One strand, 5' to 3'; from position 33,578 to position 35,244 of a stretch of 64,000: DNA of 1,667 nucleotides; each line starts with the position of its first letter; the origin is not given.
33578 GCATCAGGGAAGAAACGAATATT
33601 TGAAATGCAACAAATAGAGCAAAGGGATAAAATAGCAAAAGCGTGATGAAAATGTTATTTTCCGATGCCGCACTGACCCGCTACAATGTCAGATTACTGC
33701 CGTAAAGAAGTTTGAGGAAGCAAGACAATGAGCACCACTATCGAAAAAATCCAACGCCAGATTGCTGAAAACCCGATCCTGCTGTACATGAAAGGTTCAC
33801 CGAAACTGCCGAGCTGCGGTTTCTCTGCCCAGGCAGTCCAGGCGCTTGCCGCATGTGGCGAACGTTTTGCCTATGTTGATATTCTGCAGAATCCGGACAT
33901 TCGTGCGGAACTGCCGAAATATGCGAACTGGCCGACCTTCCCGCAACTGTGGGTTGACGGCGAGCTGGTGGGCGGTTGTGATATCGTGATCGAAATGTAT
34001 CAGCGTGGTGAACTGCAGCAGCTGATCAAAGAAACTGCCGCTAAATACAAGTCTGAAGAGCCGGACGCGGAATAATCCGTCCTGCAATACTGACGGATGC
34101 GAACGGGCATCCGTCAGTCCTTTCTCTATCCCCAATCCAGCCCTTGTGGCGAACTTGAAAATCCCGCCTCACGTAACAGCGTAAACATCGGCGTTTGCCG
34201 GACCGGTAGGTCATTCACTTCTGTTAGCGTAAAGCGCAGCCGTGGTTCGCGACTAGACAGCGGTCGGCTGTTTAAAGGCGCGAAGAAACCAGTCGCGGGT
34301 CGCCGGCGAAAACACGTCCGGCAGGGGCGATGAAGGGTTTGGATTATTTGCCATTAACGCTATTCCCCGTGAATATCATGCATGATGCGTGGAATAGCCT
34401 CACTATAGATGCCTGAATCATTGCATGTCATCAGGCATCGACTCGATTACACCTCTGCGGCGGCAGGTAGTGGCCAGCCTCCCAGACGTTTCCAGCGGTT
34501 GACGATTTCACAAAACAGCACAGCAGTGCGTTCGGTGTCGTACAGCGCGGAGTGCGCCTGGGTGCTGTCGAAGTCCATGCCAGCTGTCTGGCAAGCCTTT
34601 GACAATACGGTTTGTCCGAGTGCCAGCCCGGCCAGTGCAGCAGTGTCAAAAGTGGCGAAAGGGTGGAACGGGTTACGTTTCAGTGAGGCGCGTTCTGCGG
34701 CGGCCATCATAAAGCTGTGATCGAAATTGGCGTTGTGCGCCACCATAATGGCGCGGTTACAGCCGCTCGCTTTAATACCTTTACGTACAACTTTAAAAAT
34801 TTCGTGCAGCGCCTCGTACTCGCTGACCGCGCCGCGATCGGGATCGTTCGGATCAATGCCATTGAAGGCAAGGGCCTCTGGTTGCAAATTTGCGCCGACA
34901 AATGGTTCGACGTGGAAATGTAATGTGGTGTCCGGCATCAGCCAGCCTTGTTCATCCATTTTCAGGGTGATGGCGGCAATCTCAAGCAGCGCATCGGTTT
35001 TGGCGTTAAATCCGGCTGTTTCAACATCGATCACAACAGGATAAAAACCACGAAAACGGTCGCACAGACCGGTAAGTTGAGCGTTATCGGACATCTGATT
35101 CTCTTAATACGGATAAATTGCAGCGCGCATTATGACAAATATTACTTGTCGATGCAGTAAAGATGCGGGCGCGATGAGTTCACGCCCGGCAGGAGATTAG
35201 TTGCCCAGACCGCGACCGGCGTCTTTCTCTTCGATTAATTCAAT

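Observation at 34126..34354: The 4.6-kb helicase gene lhr is reduced to a 229-bp remnant between rnt and grxD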

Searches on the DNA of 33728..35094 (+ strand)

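Call 3: search_dna_similar(query=window:33728-35094:+, collection=ecoli_genomes, mode=near, max_rows=30)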
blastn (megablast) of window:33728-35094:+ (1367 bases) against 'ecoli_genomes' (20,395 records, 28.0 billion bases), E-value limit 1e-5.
Records with a match: 5425; places in all: 9811; records where one place covers at least 80% of the query: 1041.
Genomes with a match: 5425 of 5426; with a place that covers at least 80% of the query: 1041. Places per genome that has any: lowest 1, median 2, highest 3. On chromosomes: 9810 places; on plasmids: 1.
Best place of each record, by identity: >=99% 1022; 95-99% 4403.
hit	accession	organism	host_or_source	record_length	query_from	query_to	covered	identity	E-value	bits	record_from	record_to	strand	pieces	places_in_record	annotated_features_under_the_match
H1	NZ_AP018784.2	Escherichia coli strain SK1144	-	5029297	1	1367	100%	100.0%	0e+0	2525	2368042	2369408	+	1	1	rnt: ribonuclease T | grxD: monothiol glutaredoxin 4 | ATP-dependent helicase | endonuclease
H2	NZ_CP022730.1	Escherichia coli strain SA186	Homo sapiens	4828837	1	1367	100%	100.0%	0e+0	2525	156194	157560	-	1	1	rnt: ribonuclease T | grxD: monothiol glutaredoxin 4 | ATP-dependent helicase | endonuclease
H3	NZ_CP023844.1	Escherichia coli strain 4/1-1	Homo sapiens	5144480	1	1367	100%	100.0%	0e+0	2525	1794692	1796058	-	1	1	rnt: ribonuclease T | grxD: monothiol glutaredoxin 4 | ATP-dependent helicase | endonuclease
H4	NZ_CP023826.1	Escherichia coli strain 4/4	Homo sapiens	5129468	1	1367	100%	100.0%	0e+0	2525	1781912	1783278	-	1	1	rnt: ribonuclease T | grxD: monothiol glutaredoxin 4 | ATP-dependent helicase | endonuclease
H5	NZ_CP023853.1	Escherichia coli strain 2/0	Homo sapiens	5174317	1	1367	100%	100.0%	0e+0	2525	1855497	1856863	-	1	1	rnt: ribonuclease T | grxD: monothiol glutaredoxin 4 | ATP-dependent helicase | endonuclease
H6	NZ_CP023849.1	Escherichia coli strain 4/0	Homo sapiens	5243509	1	1367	100%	100.0%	0e+0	2525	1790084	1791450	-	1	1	rnt: ribonuclease T | grxD: monothiol glutaredoxin 4 | ATP-dependent helicase | endonuclease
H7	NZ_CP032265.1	Escherichia coli strain AR_0089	missing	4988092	1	1367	100%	100.0%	0e+0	2525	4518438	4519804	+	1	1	rnt: ribonuclease T | grxD: monothiol glutaredoxin 4 | ATP-dependent helicase | endonuclease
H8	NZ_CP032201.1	Escherichia coli strain AR_0086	missing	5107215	1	1367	100%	100.0%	0e+0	2525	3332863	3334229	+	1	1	rnt: ribonuclease T | grxD: monothiol glutaredoxin 4 | ATP-dependent helicase | endonuclease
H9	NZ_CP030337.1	Escherichia coli strain AR_451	missing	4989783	1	1367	100%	100.0%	0e+0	2525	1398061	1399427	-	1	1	rnt: ribonuclease T | grxD: monothiol glutaredoxin 4 | ATP-dependent helicase | endonuclease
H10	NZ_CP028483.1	Escherichia coli strain E41-1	Homo sapiens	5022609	1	1367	100%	100.0%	0e+0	2525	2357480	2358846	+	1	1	rnt: ribonuclease T | grxD: monothiol glutaredoxin 4 | ATP-dependent helicase | endonuclease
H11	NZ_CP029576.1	Escherichia coli strain DA33135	Homo sapiens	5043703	1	1367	100%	100.0%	0e+0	2525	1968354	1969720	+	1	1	rnt: ribonuclease T | grxD: monothiol glutaredoxin 4 | ATP-dependent helicase | endonuclease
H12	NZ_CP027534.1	Escherichia coli strain AR_0081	missing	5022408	1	1367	100%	100.0%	0e+0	2525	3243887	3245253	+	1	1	rnt: ribonuclease T | grxD: monothiol glutaredoxin 4 | ATP-dependent helicase | endonuclease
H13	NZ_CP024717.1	Escherichia coli strain LS4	Bos mutus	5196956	1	1367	100%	100.0%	0e+0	2525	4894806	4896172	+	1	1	rnt: ribonuclease T | grxD: monothiol glutaredoxin 4 | ATP-dependent helicase | endonuclease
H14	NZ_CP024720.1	Escherichia coli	Bos mutus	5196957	1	1367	100%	100.0%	0e+0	2525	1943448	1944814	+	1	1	rnt: ribonuclease T | grxD: monothiol glutaredoxin 4 | ATP-dependent helicase | endonuclease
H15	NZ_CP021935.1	Escherichia coli strain AR_0055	missing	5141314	1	1367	100%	100.0%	0e+0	2525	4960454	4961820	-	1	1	rnt: ribonuclease T | grxD: monothiol glutaredoxin 4 | ATP-dependent helicase | endonuclease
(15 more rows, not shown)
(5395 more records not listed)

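Call 4: get_annotated_region(hit=H1, flank=1500)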
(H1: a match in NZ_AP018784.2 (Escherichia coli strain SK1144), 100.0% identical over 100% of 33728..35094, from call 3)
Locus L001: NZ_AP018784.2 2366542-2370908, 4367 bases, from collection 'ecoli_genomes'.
description: Escherichia coli strain SK1144 chromosome, complete genome
organism: Escherichia coli strain SK1144 (NCBI taxid 562)
replicon: chromosome; assembly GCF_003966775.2
host: -; source: -; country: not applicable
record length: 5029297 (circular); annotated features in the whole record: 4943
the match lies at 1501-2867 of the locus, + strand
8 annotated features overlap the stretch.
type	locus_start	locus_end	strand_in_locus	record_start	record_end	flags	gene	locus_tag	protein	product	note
CDS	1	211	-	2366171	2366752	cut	sodB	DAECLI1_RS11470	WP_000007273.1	superoxide dismutase [Fe]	-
CDS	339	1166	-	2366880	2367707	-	mepH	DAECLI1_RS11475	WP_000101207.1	peptidoglycan DD-endopeptidase MepH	-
CDS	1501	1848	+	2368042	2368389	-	grxD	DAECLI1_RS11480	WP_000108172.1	monothiol glutaredoxin 4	-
CDS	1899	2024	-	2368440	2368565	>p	-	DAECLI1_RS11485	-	ATP-dependent helicase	incomplete; partial in the middle of a contig; missing N-terminus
CDS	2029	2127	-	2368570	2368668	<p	-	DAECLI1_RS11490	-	endonuclease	incomplete; partial in the middle of a contig; missing C-terminus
CDS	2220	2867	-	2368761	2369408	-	rnt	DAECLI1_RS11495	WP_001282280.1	ribonuclease T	-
CDS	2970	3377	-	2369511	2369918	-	gloA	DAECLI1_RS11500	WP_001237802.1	lactoylglutathione lyase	-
CDS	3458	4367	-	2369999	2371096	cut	nemA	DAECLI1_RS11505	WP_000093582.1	N-ethylmaleimide reductase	-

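Call 14: search_dna_similar(query=window:34224-34283:-, collection=ecoli_genomes, mode=near, max_evalue=1e-9, max_rows=60, rows=spread)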
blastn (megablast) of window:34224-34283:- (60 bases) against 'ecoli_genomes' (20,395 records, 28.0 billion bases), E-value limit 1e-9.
Records with a match: 1036; places in all: 1036; records where one place covers at least 80% of the query: 1036.
Genomes with a match: 1036 of 5426; with a place that covers at least 80% of the query: 1036. Places per genome that has any: lowest 1, median 1, highest 1. On chromosomes: 1035 places; on plasmids: 1.
Best place of each record, by identity: >=99% 555; 95-99% 481.
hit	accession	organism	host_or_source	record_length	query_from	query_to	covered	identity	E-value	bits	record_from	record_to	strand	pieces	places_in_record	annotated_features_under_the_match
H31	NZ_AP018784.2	Escherichia coli strain SK1144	-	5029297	1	60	100%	100.0%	2e-22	111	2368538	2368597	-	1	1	ATP-dependent helicase | endonuclease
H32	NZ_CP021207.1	Escherichia coli strain strain Z247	Homo sapiens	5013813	1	60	100%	100.0%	2e-22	111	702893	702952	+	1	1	endonuclease | ATP-dependent helicase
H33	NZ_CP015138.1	Escherichia coli strain Ecol_732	Homo sapiens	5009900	1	60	100%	100.0%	2e-22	111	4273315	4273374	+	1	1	endonuclease | ATP-dependent helicase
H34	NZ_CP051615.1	Escherichia coli O25b:H4-ST131 strain 2017_APHA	Pig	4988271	1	60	100%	100.0%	2e-22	111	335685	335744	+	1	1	endonuclease | ATP-dependent helicase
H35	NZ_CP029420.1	Escherichia coli strain 3385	not collected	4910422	1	60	100%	100.0%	2e-22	111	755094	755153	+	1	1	endonuclease | ATP-dependent helicase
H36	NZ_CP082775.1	Escherichia coli O25:H4 strain CU568-3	Homo sapiens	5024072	1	60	100%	100.0%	2e-22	111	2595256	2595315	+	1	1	endonuclease | ATP-dependent helicase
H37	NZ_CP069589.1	Escherichia coli strain FDAARGOS_1266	Homo sapiens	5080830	1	60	100%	100.0%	2e-22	111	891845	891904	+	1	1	endonuclease | ATP-dependent helicase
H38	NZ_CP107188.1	Escherichia coli strain R2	human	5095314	1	60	100%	100.0%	2e-22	111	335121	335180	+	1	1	endonuclease | ATP-dependent helicase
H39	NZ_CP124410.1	Escherichia coli strain AVS0543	environmental: river near WWTP effluent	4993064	1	60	100%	100.0%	2e-22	111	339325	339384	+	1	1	endonuclease | ATP-dependent helicase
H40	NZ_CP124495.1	Escherichia coli strain AVS0662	environmental: river near WWTP effluent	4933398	1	60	100%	100.0%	2e-22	111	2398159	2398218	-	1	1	ATP-dependent helicase | endonuclease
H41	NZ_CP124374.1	Escherichia coli strain AVS0578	environmental: river/lake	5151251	1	60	100%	100.0%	2e-22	111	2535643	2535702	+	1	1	endonuclease | ATP-dependent helicase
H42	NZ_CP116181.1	Escherichia coli strain DETEC-E480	button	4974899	1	60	100%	100.0%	2e-22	111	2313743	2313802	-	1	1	ATP-dependent helicase | endonuclease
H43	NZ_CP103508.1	Escherichia coli O25b:H4-ST131 strain 5506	Homo sapiens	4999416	1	60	100%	100.0%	2e-22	111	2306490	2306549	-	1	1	ATP-dependent helicase | endonuclease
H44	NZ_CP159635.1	Escherichia coli strain Z135-2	hospital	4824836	1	60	100%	100.0%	2e-22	111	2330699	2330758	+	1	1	endonuclease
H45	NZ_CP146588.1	Escherichia coli strain A1.S1.126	Homo sapiens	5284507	1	60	100%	100.0%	2e-22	111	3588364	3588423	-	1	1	ATP-dependent helicase | endonuclease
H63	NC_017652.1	Escherichia coli str. 'clone D i14' strain clone D i14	-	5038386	1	60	100%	98.3%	8e-21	106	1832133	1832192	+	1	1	endonuclease | ATP-dependent helicase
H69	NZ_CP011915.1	Escherichia coli strain PSUO2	Gallus gallus domesticus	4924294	1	60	100%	96.7%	4e-19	100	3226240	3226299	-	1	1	endonuclease | ATP-dependent helicase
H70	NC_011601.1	Escherichia coli O127:H6 str. E2348/69 strain E2348/69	-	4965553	1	60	100%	96.7%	4e-19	100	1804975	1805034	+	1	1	endonuclease | ATP-dependent helicase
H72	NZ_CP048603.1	Escherichia coli strain ChlosBP-23-1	Chlorocebus sabaeus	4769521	1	60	100%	96.7%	4e-19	100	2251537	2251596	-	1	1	ATP-dependent helicase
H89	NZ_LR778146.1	Escherichia coli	soil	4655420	1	60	100%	96.7%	4e-19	100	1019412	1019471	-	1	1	ATP-dependent helicase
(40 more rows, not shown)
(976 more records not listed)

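Call 15: get_annotated_region(hit=H63, flank=400)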
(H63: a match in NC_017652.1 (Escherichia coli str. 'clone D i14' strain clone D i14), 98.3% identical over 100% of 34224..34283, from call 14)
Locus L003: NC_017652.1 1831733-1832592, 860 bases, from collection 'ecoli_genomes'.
description: Escherichia coli str. 'clone D i14', complete sequence
organism: Escherichia coli str. 'clone D i14' strain clone D i14 (NCBI taxid 885275)
replicon: chromosome; assembly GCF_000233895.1
host: -; source: -; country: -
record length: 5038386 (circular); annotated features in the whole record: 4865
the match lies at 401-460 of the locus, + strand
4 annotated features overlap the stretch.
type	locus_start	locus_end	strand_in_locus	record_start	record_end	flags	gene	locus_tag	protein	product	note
CDS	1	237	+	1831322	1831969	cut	rnt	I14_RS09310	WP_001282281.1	ribonuclease T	-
CDS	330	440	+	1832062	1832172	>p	-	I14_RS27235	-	endonuclease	incomplete; partial in the middle of a contig; missing C-terminus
CDS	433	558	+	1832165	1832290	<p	-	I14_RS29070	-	ATP-dependent helicase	incomplete; partial in the middle of a contig; missing N-terminus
CDS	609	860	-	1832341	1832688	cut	grxD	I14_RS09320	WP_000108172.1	monothiol glutaredoxin 4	-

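Call 16: get_annotated_region(hit=H70, flank=400)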
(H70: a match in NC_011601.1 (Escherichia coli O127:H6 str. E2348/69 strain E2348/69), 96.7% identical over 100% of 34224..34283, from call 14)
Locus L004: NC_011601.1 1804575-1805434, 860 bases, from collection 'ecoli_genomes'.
description: Escherichia coli O127:H6 str. E2348/69, complete sequence
organism: Escherichia coli O127:H6 str. E2348/69 strain E2348/69 (NCBI taxid 574521)
replicon: chromosome; assembly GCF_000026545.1
host: -; source: -; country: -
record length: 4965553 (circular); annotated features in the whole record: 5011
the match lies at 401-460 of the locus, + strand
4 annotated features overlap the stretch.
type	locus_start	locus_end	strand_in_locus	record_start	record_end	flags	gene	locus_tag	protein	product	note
CDS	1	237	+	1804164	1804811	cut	rnt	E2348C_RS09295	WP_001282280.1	ribonuclease T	-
CDS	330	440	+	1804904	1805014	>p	-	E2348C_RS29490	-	endonuclease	incomplete; partial in the middle of a contig; missing C-terminus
CDS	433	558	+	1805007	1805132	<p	-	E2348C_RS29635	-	ATP-dependent helicase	incomplete; partial in the middle of a contig; missing N-terminus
CDS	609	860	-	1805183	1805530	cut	grxD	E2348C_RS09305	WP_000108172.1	monothiol glutaredoxin 4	-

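Call 17: get_annotated_region(hit=H69, flank=400)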
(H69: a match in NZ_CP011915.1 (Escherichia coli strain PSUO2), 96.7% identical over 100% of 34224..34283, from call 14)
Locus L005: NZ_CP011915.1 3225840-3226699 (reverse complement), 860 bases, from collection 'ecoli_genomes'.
description: Escherichia coli strain PSUO2 chromosome, complete genome
organism: Escherichia coli strain PSUO2 (NCBI taxid 562)
replicon: chromosome; assembly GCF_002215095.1
host: Gallus gallus domesticus; source: peritoneal cavity; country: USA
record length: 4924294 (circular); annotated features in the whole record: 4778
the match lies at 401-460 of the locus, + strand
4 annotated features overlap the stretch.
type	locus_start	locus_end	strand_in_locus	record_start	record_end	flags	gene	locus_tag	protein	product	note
CDS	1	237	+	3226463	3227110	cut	rnt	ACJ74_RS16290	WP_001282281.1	ribonuclease T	-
CDS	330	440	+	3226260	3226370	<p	-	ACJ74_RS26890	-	endonuclease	incomplete; partial in the middle of a contig; missing C-terminus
CDS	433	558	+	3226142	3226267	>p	-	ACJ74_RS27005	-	ATP-dependent helicase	incomplete; partial in the middle of a contig; missing N-terminus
CDS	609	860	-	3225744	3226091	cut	grxD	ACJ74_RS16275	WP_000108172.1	monothiol glutaredoxin 4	-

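Call 18: get_annotated_region(hit=H89, flank=400)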
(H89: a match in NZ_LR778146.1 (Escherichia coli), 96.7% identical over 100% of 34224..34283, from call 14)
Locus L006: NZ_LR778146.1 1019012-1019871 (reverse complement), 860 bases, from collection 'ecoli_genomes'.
description: Escherichia coli isolate SC455 chromosome 1
organism: Escherichia coli (NCBI taxid 562)
replicon: chromosome; assembly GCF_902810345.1
host: -; source: soil; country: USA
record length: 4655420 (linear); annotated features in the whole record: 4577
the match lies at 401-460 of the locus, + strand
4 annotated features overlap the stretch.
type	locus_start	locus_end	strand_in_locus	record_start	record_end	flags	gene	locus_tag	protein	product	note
CDS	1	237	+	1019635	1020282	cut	rnt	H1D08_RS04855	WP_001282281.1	ribonuclease T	-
CDS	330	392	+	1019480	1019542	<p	-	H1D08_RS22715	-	endonuclease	incomplete; partial in the middle of a contig; missing C-terminus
CDS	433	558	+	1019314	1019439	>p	-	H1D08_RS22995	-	ATP-dependent helicase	incomplete; partial in the middle of a contig; missing N-terminus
CDS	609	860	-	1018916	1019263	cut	grxD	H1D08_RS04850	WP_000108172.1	monothiol glutaredoxin 4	-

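Call 19: get_annotated_region(hit=H72, flank=400)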
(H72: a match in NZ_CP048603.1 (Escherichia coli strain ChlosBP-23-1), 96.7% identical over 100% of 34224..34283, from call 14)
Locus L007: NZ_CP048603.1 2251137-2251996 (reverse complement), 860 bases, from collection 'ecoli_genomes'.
description: Escherichia coli strain ChlosBP-23-1 chromosome, complete genome
organism: Escherichia coli strain ChlosBP-23-1 (NCBI taxid 562)
replicon: chromosome; assembly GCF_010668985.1
host: Chlorocebus sabaeus; source: stool; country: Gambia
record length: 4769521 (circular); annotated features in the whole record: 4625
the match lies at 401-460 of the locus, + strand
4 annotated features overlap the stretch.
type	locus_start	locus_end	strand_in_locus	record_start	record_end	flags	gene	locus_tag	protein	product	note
CDS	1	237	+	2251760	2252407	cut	rnt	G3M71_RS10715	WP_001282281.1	ribonuclease T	-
CDS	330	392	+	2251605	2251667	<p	-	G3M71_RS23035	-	endonuclease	incomplete; partial in the middle of a contig; missing C-terminus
CDS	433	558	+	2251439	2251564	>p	-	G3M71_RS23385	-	ATP-dependent helicase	incomplete; partial in the middle of a contig; missing N-terminus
CDS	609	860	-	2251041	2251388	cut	grxD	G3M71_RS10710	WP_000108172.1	monothiol glutaredoxin 4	-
